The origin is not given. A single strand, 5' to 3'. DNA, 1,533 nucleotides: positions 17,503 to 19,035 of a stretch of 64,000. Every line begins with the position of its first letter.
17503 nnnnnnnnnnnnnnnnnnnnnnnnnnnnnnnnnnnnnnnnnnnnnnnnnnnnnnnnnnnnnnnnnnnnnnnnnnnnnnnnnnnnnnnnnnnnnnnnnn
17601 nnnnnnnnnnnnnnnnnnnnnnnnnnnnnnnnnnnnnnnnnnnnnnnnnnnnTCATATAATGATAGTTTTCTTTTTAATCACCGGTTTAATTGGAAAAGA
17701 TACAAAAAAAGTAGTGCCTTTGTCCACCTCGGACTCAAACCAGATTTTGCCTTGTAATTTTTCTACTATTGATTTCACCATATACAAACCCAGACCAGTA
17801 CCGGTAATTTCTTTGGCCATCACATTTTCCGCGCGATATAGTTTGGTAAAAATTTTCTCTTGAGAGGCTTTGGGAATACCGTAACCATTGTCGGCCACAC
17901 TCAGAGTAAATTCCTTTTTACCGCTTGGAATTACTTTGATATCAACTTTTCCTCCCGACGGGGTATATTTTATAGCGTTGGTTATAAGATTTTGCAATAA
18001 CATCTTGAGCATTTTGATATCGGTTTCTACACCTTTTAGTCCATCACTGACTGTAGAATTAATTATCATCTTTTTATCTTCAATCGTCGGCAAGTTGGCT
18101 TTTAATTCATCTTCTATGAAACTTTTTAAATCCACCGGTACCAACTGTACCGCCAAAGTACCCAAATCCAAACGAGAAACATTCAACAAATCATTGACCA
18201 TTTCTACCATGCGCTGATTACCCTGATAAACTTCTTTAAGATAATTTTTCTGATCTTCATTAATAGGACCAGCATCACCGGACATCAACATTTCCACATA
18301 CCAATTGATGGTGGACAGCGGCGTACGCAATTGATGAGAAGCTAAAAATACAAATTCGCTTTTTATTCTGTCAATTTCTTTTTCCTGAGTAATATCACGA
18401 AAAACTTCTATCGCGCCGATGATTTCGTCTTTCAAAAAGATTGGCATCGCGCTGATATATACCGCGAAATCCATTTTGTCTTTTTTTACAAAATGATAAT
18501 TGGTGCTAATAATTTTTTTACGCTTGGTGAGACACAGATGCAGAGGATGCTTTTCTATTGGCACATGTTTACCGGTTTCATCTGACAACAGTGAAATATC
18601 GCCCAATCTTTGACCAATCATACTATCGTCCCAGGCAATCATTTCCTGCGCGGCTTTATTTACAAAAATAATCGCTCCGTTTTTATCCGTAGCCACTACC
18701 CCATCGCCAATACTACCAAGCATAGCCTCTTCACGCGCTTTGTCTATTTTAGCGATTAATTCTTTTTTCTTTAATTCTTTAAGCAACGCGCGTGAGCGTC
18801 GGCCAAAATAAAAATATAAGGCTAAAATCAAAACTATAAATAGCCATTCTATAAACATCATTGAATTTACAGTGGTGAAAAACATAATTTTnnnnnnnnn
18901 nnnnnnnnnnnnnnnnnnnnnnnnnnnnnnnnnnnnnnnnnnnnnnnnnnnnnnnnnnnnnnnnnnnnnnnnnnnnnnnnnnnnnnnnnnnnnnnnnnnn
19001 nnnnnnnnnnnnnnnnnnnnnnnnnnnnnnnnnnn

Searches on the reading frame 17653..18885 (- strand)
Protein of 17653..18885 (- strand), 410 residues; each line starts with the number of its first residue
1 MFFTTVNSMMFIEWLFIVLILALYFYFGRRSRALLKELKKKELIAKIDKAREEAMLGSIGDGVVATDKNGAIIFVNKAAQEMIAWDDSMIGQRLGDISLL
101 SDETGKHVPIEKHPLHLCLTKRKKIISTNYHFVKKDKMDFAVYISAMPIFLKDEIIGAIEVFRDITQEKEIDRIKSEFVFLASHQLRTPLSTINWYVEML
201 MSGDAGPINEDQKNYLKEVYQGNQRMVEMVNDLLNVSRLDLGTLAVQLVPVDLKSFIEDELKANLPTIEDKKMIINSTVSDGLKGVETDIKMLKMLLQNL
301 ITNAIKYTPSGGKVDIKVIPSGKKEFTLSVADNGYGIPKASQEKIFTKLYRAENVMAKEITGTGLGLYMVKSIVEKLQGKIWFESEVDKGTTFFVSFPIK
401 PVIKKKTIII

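Call 7: search_protein_families(library=pfam, proteins=[window:17653-18885:-], max_evalue=0.001)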
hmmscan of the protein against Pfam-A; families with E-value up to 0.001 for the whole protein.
window:17653-18885:- (410 aa): 7 families
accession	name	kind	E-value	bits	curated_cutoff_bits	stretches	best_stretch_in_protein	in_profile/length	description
PF02518.31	HATPase_c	-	4e-28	98.5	26.4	1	289-400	2-110/111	Histidine kinase-, DNA gyrase B-, and HSP90-like ATPase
PF00512.31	HisKA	-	2.6e-15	56.6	26.9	1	175-241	2-65/66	His Kinase A (phospho-acceptor) domain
PF13426.13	PAS_9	-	1.8e-09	38.2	27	1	61-167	2-103/103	PAS domain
PF08448.16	PAS_4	-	1.9e-07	31.7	23.1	1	58-169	3-109/110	PAS fold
PF13188.13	PAS_8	-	6.7e-06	26.3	21.8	1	53-97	4-50/65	PAS domain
PF00989.32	PAS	-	8.7e-06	26.2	22.6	1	53-90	4-42/113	PAS fold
PF13581.12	HATPase_c_2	-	0.00063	20.2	27.4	0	292-378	31-113/127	Histidine kinase-like ATPase domain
